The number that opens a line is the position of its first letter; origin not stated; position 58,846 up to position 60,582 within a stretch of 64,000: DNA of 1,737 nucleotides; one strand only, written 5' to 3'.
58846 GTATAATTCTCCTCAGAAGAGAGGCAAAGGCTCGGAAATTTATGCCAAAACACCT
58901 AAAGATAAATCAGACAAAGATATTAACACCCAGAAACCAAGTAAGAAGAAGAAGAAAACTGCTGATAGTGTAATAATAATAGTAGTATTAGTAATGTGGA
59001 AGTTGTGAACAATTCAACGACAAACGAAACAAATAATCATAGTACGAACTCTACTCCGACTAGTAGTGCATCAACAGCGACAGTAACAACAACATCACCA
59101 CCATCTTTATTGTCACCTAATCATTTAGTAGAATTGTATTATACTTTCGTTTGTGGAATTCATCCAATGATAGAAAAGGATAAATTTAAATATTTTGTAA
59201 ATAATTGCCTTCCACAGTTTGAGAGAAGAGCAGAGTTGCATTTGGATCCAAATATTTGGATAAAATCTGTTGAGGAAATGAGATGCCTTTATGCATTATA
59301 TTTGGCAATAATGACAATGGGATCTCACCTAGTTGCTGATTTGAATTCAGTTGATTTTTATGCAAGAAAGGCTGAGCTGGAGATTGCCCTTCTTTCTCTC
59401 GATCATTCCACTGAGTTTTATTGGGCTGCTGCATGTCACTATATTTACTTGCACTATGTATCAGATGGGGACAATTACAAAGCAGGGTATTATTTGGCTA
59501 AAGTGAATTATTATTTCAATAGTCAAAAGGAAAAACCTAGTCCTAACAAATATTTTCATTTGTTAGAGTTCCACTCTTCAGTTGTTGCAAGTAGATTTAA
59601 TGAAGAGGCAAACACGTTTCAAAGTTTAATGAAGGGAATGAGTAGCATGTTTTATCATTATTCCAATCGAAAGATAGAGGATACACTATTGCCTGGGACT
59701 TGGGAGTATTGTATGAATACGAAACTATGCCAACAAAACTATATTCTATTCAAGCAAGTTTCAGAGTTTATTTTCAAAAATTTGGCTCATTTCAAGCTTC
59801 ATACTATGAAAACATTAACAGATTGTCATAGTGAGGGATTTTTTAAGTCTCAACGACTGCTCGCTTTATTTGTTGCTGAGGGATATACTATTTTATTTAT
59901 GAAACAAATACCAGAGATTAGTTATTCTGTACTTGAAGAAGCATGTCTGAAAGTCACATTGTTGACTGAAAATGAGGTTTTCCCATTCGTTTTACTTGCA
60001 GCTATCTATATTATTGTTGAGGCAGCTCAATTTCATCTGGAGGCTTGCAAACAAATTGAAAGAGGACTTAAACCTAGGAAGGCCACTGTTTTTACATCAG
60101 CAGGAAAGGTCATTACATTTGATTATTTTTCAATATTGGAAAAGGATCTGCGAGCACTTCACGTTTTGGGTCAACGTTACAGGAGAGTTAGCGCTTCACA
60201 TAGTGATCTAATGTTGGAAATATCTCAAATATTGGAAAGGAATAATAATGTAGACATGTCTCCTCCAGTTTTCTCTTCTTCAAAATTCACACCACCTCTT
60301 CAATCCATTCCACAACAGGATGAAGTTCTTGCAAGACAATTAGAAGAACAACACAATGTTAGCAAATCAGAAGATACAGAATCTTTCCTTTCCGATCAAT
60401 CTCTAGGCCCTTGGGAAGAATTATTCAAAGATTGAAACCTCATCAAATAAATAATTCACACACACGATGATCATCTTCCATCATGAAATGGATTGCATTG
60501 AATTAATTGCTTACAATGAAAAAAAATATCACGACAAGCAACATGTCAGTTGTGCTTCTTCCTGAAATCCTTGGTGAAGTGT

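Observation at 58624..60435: Gal4-type Zn2Cys6 DNA-binding domain encoded across three tiny exons, joined to a 479-aa C-terminal ORF only through a frame discontinuity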

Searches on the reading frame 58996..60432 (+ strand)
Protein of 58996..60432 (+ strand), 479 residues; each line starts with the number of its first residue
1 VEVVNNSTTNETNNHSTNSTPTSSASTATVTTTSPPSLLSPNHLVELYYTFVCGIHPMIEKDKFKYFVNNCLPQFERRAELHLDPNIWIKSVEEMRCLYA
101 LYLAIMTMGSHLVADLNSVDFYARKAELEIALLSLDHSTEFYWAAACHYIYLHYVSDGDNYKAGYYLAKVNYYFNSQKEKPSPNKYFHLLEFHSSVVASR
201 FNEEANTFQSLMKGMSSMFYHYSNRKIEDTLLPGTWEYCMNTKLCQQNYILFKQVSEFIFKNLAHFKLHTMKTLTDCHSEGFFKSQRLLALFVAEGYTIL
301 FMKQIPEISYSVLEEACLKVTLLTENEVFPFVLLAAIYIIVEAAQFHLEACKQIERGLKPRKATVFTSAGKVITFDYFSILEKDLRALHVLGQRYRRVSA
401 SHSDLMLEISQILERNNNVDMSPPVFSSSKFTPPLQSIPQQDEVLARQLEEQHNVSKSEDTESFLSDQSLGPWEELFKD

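Call 16: find_encoding_contigs(protein=window:58996-60432:+, flank=3000, max_places=10)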
Protein seq(479 aa) (479 aa): no gene with exactly this product is on record in the collection.

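Call 23: find_related_loci(query=A1, collection=metagenome_contigs, flank=4000)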
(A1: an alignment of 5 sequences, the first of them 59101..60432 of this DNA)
Query A1 (444 aa) in metagenome_contigs; peptide patterns used: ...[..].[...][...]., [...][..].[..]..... (x = any residue, [..] = any of these).
453 stretches matched a pattern, but none encodes a relative of the query by tblastn (E <= 1e-3).
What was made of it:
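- Tried and rejected: The JGI metagenome scan found no relative (call 23).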

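Call 27: predict_structure(alignment_id=A1)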
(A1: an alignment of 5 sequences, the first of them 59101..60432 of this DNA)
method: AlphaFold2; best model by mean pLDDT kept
length: 444 residues; sequences in the alignment: 5
mean_pLDDT: 56.6   pTM: 0.42
mean pLDDT of the five models: 56.6, 49.2, 48.6, 47.2, 45.7
residues with pLDDT >= 90: 1; 70-90: 147; 50-70: 76; < 50: 220
segments of 3 or more residues with pLDDT < 50: 1-22, 164-300, 384-411, 413-444
pLDDT, mean of each block of 10 residues (from residue 1): 39 38 59 81 78 83 85 58 76 84 78 78 72 85 70 65 48 42 38 33 39 45 47 44 39 39 37 44 42 44 61 79 75 61 78 65 70 86 43 28 36 45 34 31 30
secondary structure, 60 per line:
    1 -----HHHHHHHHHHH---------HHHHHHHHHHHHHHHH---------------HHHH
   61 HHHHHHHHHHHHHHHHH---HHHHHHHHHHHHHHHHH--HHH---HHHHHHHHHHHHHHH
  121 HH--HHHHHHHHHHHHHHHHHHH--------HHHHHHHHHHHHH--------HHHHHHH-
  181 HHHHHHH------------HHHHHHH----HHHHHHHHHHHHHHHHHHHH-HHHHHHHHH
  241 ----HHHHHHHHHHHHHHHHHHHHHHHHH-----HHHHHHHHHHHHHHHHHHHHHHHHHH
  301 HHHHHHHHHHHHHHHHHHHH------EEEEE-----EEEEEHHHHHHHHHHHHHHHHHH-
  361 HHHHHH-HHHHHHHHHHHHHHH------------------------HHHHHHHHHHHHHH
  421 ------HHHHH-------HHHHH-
elements in order: H6-16 H26-41 H57-77 H81-97 H106-122 H125-143 H152-164 H173-179 H181-187 H200-206 H211-230 H232-240 H245-269 H275-320 E327-331 E337-341 H342-359 H361-366 H368-382 H407-420 H427-431 H439-443
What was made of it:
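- Tried and rejected: The model was too poor to use (pLDDT 56.6, call 27).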

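Call 28: search_protein_representatives(alignment_id=A1)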
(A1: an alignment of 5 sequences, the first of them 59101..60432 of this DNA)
Query: 5 sequences, 440 profile positions. Proteins with E-value up to 0.001 (for the whole library): 101; up to 1e-10: 68; up to 1e-30: 17. The best 101 are listed.
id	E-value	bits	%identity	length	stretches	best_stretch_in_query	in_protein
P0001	9.5e-191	651.3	-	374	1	72-440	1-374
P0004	2.5e-156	537.9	-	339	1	116-440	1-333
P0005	7.6e-142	490.1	-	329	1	2-294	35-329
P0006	5.0e-98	345.7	-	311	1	6-293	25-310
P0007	3.2e-82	293.6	-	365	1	64-413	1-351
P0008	4.2e-77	276.8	-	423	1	3-416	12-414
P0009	3.7e-54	201.2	-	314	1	8-293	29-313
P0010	1.2e-47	179.7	-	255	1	59-294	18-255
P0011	1.4e-42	163.1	-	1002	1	6-394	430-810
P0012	5.5e-41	157.8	-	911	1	6-390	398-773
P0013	1.3e-40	156.6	-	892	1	6-392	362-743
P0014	1.7e-36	143.0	-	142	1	7-145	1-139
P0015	7.0e-35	137.6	-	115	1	2-93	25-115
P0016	2.9e-34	135.6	-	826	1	3-382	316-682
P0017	3.6e-34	135.3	-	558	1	3-409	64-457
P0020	2.3e-30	122.7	-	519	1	45-382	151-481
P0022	2.3e-29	119.5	-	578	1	62-402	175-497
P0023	4.9e-28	115.1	-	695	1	4-407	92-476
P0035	5.7e-21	91.8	-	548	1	10-387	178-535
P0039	1.5e-18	83.8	-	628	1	2-390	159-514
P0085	2.1e-07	47.1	-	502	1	104-385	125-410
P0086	4.5e-07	46.0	-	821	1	96-381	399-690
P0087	9.0e-07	45.0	-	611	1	105-386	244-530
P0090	1.4e-05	41.1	-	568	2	249-414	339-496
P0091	1.8e-05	40.7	-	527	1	58-410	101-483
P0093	4.2e-05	39.5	-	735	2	5-137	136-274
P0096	5.8e-05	39.1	-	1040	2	4-137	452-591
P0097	1.5e-04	37.7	-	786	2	101-190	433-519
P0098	1.6e-04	37.6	-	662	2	72-217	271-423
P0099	2.4e-04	37.0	-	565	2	11-185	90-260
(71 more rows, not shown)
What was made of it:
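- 59116..60252 (+): C-terminal all-helical regulatory domain with a Cep3-like fold and one beta hairpin. The family profile finds 101 representatives (call 28).
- On Heterolobosean Zn2Cys6 / helical-domain family: It retrieves 101 representatives, 68 of them at E<=1e-10 (call 28).
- Checked: This belongs to a sizeable heterolobosean family: 101 cluster representatives at E<=0.001 (call 28).
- The family is large, so loss of one copy is plausible (call 28).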

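Call 30: list_cluster_members(proteins=[P0011, P0013, P0016, P0020, P0022, P0023, P0035, P0039, P0008, P0009])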
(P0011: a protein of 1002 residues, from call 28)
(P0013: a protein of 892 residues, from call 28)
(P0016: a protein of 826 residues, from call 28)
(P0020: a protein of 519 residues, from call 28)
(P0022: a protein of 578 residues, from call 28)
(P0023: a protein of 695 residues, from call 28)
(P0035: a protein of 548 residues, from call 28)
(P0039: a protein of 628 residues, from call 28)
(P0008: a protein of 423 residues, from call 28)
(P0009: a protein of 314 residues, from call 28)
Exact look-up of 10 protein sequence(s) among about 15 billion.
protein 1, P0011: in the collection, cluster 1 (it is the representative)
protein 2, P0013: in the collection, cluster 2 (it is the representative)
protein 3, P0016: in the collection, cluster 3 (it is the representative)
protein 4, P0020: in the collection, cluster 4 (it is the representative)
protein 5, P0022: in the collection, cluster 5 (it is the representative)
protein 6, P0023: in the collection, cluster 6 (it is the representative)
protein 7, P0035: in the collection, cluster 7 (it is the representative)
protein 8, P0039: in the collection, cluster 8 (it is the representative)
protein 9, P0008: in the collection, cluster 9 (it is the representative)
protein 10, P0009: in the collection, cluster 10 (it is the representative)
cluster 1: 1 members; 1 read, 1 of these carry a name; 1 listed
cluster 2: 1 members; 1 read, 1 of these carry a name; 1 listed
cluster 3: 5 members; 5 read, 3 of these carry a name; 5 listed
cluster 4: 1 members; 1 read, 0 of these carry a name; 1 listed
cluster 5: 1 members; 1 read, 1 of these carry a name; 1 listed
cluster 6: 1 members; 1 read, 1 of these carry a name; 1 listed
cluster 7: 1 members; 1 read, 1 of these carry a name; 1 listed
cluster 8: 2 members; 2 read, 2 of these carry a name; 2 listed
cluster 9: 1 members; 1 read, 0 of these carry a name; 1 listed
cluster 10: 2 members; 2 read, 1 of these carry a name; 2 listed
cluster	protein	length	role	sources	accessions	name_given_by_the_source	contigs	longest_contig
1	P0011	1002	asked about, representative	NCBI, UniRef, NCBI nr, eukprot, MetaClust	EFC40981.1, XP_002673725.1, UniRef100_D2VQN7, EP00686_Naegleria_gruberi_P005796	hypothetical protein NAEGRDRAFT_80888 [Naegleria gruberi] | Zn(2)-C6 fungal-type domain-containing protein n=1 Tax=Naegleria gruberi TaxID=5762 ... | uncharacterized protein NAEGRDRAFT_80888 [Naegleria gruberi]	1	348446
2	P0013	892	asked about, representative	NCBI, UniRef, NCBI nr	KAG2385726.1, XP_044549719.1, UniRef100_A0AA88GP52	hypothetical protein C9374_003541 [Naegleria lovaniensis] | Zn(2)-C6 fungal-type domain-containing protein n=1 Tax=Naegleria lovaniensis TaxID=51637 ... | uncharacterized protein C9374_003541 [Naegleria lovaniensis]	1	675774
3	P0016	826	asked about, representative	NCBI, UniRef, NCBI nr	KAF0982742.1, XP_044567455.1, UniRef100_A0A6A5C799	hypothetical protein FDP41_010721 [Naegleria fowleri] | Zn(2)-C6 fungal-type domain-containing protein n=1 Tax=Naegleria fowleri TaxID=5763 ... | uncharacterized protein FDP41_010721 [Naegleria fowleri]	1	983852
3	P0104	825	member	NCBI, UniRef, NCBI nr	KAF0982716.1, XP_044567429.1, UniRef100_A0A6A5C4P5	hypothetical protein FDP41_011179 [Naegleria fowleri] | Zn(2)-C6 fungal-type domain-containing protein n=1 Tax=Naegleria fowleri TaxID=5763 ... | uncharacterized protein FDP41_011179 [Naegleria fowleri]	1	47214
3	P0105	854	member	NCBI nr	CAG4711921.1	unnamed protein product [Naegleria fowleri]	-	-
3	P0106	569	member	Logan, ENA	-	-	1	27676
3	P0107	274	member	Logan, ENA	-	-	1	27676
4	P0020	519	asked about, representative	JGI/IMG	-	-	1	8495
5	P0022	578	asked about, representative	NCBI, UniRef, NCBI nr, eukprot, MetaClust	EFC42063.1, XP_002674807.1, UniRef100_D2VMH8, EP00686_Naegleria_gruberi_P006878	predicted protein [Naegleria gruberi] | Predicted protein n=1 Tax=Naegleria gruberi TaxID=5762 RepID=D2VMH8_NAEGR | uncharacterized protein NAEGRDRAFT_50776 [Naegleria gruberi]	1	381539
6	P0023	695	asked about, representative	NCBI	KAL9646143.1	hypothetical protein ABK040_008020 [Willaertia magna]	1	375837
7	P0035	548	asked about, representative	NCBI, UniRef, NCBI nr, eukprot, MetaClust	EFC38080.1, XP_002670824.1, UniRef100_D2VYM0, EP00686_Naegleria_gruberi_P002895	predicted protein [Naegleria gruberi] | Predicted protein n=1 Tax=Naegleria gruberi TaxID=5762 RepID=D2VYM0_NAEGR | uncharacterized protein NAEGRDRAFT_59601 [Naegleria gruberi]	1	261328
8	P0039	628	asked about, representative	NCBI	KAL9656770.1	hypothetical protein ABK040_003037 [Willaertia magna]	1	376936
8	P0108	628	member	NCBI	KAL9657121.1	hypothetical protein ABK040_002746 [Willaertia magna]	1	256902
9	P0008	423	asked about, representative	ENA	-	-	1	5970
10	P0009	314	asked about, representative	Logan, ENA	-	-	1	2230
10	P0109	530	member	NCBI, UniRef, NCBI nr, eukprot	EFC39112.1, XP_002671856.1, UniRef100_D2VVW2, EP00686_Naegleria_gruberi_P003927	predicted protein [Naegleria gruberi] | Predicted protein n=1 Tax=Naegleria gruberi TaxID=5762 RepID=D2VVW2_NAEGR | uncharacterized protein NAEGRDRAFT_73161 [Naegleria gruberi]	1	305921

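Call 34: search_protein_families(library=pfam, alignment_id=A2, max_evalue=0.1)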
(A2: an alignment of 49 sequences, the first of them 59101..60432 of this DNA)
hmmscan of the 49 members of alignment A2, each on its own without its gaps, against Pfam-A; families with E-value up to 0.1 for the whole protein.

A. member 1, window:59101-60432:+ (444 aa): 0 families

B. families by the number of members that match (of 49 scanned): 22 families
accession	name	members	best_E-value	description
PF00172.23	Zn_clus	26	9.7e-11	Fungal Zn(2)-Cys(6) binuclear cluster domain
PF22215.1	MLKL_N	3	0.01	Mixed lineage kinase domain-like N-terminal domain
PF17208.8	RBR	1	0.0056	RNA binding Region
PF14516.12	AAA_35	1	0.012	AAA-like domain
PF12248.16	Methyltransf_FA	1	0.013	Farnesoic acid 0-methyl transferase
PF12103.14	Lipl32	1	0.015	Surface lipoprotein of Spirochaetales order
PF21889.1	TPR1-like_2nd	1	0.016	TPR1-like, CTLH-containing domain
PF17623.7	B277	1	0.016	Domain of unknown function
PF16294.10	RSB_motif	1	0.017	RNSP1-SAP18 binding (RSB) motif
PF13879.11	Hmw_CFAP97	1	0.019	Hemingway/CFA97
PF13424.12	TPR_12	1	0.019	Tetratricopeptide repeat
PF06009.19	Laminin_II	1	0.024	Laminin Domain II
PF10345.15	Cohesin_load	1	0.025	Cohesin loading factor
PF20515.4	2OG-FeII_Oxy_6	1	0.029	Tet-like 2OG-Fe(II) oxygenase superfamily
PF17999.7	PulA_N1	1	0.045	Pullulanase N1-terminal domain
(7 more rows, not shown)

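Call 35: search_solved_structures(query=A2, max_evalue=10)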
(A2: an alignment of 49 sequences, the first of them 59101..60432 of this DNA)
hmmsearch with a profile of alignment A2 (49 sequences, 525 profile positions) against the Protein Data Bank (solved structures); distinct sequences matched with E-value up to 10: 30.
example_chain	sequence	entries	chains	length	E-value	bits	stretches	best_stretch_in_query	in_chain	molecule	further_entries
1cld_A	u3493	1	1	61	1.8e-07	33.6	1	16-58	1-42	CD2-LAC9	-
1ajy_A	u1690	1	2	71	5.7e-07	32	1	25-77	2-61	PUT3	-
1zme_C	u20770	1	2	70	1.1e-06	31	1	26-77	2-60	PROLINE UTILIZATION TRANSCRIPTION ACTIVATOR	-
3coq_A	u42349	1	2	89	2.8e-06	29.7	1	27-64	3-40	Regulatory protein GAL4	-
1hwt_C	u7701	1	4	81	3.9e-05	25.9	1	23-77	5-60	PROTEIN (HEME ACTIVATOR PROTEIN)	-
1d66_A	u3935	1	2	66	4.7e-05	25.7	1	27-64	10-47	PROTEIN (GAL4)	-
1pyc_A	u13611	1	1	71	6e-05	25.3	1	24-70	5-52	CYP1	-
6p7v_B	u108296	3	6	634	7.7e-05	24.9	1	28-66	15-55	Cep3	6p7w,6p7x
1qp9_A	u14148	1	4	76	0.00011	24.4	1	24-70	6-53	CYP1(HAP1-PC7) ACTIVATORY PROTEIN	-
1aw6_A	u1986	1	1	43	0.00015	24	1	26-58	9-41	GAL4 (CD)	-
2hap_C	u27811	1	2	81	0.00035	22.8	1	24-77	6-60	PROTEIN (HEME ACTIVATOR PROTEIN)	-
4hou_A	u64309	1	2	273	0.00046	22.4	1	157-229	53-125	Interferon-induced protein with tetratricopeptide repeats 1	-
1pyi_A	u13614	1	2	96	0.00054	22.1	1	26-61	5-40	PROTEIN (PYRIMIDINE PATHWAY REGULATOR 1)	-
5udi_A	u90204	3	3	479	0.00073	21.7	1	157-229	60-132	Interferon-induced protein with tetratricopeptide repeats 1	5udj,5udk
5udl_A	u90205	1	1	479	0.00073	21.7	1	157-229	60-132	Interferon-induced protein with tetratricopeptide repeats 1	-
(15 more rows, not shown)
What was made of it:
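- Closest known: Gal4-type Zn2Cys6 binuclear cluster DNA-binding domains with solved structures. Same: The family profile matches them at E 1.8e-7 to 6.6e-2 (call 35).
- The family profile matches the DNA-binding domains of LAC9, PUT3, GAL4, HAP1, Cep3, PPR1 and LEU3 in the PDB (call 35).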

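Call 37: find_encoding_contigs(protein=P0006, flank=4000, max_places=4)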
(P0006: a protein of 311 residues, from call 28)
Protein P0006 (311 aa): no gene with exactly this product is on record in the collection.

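Call 38: find_encoding_contigs(protein=P0008, flank=4000, max_places=4)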
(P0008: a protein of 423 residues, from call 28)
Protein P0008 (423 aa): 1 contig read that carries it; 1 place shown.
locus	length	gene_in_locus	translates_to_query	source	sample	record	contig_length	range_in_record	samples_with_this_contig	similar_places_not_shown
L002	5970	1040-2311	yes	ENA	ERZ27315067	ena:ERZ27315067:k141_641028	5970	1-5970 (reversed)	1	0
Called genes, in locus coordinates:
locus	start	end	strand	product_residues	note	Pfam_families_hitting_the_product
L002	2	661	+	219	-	?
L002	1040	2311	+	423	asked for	-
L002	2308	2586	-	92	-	-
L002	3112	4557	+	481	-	-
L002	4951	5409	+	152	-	PF00583:Acetyltransf_1, PF13527:Acetyltransf_9 (weak), PF13673:Acetyltransf_10, PF13508:Acetyltransf_7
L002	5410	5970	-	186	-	?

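Call 40: predict_structure(alignment_id=A2)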
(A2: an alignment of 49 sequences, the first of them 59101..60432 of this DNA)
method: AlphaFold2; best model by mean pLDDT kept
length: 444 residues; sequences in the alignment: 49
mean_pLDDT: 86.7   pTM: 0.83
mean pLDDT of the five models: 86.7, 86.0, 85.9, 85.8, 85.2
residues with pLDDT >= 90: 283; 70-90: 99; 50-70: 17; < 50: 45
segments of 3 or more residues with pLDDT < 50: 391-408, 417-435
pLDDT, mean of each block of 10 residues (from residue 1): 86 93 96 98 95 97 98 96 97 97 96 98 96 97 89 92 79 84 89 94 93 90 88 85 89 90 89 85 96 91 96 98 95 84 98 97 96 98 78 46 44 50 41 48 47
secondary structure, 60 per line:
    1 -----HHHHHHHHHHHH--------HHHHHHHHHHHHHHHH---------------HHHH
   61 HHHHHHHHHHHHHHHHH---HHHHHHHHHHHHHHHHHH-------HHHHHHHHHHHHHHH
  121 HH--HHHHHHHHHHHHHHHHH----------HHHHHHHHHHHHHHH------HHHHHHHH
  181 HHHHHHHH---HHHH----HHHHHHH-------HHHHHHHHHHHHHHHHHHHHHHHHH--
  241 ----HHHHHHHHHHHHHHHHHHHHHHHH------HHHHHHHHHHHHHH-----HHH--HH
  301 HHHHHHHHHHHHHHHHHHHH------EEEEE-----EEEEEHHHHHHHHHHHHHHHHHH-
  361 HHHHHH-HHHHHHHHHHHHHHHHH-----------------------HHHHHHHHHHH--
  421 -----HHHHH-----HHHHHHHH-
elements in order: H6-17 H26-41 H57-77 H81-98 H106-122 H125-141 H152-166 H173-188 H192-195 H200-206 H214-238 H245-268 H275-288 H299-320 E327-331 E337-341 H342-359 H361-366 H368-384 H408-418 H426-430 H436-443
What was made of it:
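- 59116..60252 (+): AlphaFold2 with a 49-sequence alignment gives pLDDT 86.7 and pTM 0.83 (call 40).
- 60253..60435 (+): Predicted disordered acidic tail ending in the conserved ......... motif, then the stop codon TGA at 60433-60435. Possible activation domain (inferred). pLDDT is below 50 for model residues 391-408 and 417-435 (call 40).
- On CeGAL / fungal Zn2C6-MHD transcription factors: AlphaFold2 model with pLDDT 86.7 (call 40).
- Tried and rejected: I repeated it with 49 sequences (call 40).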

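Call 47: fold_search(model_id=the predicted structure, library=pdb)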
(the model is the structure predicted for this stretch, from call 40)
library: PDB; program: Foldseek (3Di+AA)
matches with E <= 10: 374; with E <= 0.001: 0
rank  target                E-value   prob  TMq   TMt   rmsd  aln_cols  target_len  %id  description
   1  6fe8_B                4.9e-02  1.00  0.52  0.46   9.1       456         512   10  Cryo-EM structure of the core Centromere Binding Factor 3 complex (released 2018-08-01)
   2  9dze_A                9.9e-02  0.82  0.19  0.24  18.1       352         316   10  Computationally Designed Bifaceted Protein Nanomaterial pD5-14 (released 2024-10-30)
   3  4g1t_A                1.8e-01  0.35  0.17  0.17  15.9       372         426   13  Crystal structure of interferon-stimulated gene 54 (released 2012-08-15)
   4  6q6g_O                2.2e-01  0.77  0.28  0.21  12.5       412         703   10  Cryo-EM structure of the APC/C-Cdc20-Cdk2-cyclinA2-Cks2 complex, the D1 box class (released 2019-09-11)
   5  3sf4_C                3.1e-01  0.82  0.26  0.32  15.4       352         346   11  Crystal structure of the complex between the conserved cell polarity proteins Inscuteable and LGN (released 2011-11-23)
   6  9cru_G                3.1e-01  0.66  0.20  0.27  15.8       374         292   10  Y20S (Sec18-Sec17-Sec9-Sso1-Snc1) EDTA - Class 1 (released 2025-08-27)
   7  9qhb                  3.5e-01  0.51  0.20  0.29  16.6       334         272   13  Crystal structure of 16-repeat CTPR protein with eliminated coordination sites (released 2025-10-22)
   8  7t7t_B                3.7e-01  0.82  0.26  0.26  17.8       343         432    9  Structure of TSK/BRU1 bound to histone H3.1 (released 2022-03-30)
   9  9pff_L                3.8e-01  0.44  0.18  0.26  19.8       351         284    9  Min22bin20S complex (NSF-alphaSNAP-2:2 syntaxin-1a H3:SNAP-25 SN1), non-hydrolyzing, class 27 (released 2025-08-06)
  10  7rdr_A                3.8e-01  0.38  0.19  0.18  18.5       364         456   10  Circular tandem repeat protein with novel repeat topology and enhanced subunit contact surfaces (released 2021-09-01)
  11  5bwk_E                4.0e-01  0.54  0.19  0.26  18.7       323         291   10  6.0 A Crystal structure of a Get3-Get4-Get5 intermediate complex from S.cerevisiae (released 2015-10-14)
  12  3sf4_A                4.2e-01  0.63  0.25  0.30  15.6       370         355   11  Crystal structure of the complex between the conserved cell polarity proteins Inscuteable and LGN (released 2011-11-23)
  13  4a1s_B                4.5e-01  0.63  0.25  0.30  13.6       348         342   11  Crystallographic structure of the Pins:Insc complex (released 2012-03-28)
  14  5wql_B                5.1e-01  0.41  0.22  0.30  15.5       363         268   12  Structure of a PDZ-protease bound to a substrate-binding adaptor (released 2017-11-22)
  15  2y4t_A                5.3e-01  0.09  0.11  0.11  27.0       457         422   11  Crystal structure of the human co-chaperone P58(IPK) (released 2011-08-10)
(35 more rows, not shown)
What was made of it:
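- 59116..60252 (+): The top Foldseek hit is 6fe8_B, a chain of the CBF3 core complex (call 47).
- On CeGAL / fungal Zn2C6-MHD transcription factors: Top Foldseek hit 6fe8_B, probability 1.00, TM 0.52 (call 47).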
